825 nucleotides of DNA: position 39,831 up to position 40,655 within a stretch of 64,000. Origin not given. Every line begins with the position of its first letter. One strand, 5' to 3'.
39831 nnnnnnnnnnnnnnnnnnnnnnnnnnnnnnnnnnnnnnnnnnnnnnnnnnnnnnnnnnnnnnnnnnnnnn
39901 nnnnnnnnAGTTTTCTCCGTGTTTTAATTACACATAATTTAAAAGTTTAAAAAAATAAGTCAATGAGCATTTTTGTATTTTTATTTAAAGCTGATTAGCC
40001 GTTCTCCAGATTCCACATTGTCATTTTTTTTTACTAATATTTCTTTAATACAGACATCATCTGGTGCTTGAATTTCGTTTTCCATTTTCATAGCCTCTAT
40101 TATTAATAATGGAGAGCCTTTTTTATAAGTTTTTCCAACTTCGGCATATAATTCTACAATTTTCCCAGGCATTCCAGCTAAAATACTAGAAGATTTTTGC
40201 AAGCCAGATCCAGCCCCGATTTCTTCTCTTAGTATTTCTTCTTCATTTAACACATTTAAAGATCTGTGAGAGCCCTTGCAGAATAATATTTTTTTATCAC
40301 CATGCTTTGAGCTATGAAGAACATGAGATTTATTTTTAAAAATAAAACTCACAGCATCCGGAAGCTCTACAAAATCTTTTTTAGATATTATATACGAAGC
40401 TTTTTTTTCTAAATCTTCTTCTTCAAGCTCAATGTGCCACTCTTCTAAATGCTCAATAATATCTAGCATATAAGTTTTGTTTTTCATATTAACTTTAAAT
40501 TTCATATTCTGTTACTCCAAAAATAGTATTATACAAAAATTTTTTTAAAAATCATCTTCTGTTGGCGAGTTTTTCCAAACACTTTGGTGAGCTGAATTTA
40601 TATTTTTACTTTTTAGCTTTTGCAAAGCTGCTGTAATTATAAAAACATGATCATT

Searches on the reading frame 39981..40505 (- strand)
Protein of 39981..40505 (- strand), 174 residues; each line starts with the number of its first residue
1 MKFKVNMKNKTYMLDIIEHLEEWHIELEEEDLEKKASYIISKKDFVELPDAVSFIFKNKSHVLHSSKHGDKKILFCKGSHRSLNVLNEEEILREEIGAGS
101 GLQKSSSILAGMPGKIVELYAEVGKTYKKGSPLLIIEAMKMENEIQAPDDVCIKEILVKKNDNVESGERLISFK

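Call 47: search_protein_families(library=pfam, proteins=[window:39981-40505:-], max_evalue=0.001)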
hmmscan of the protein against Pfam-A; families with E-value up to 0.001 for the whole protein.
window:39981-40505:- (174 aa): 1 family
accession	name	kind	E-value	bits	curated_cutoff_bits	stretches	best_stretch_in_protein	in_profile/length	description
PF00364.28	Biotin_lipoyl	-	1.3e-15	57.4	22.1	1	108-171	3-71/73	Biotin-requiring enzyme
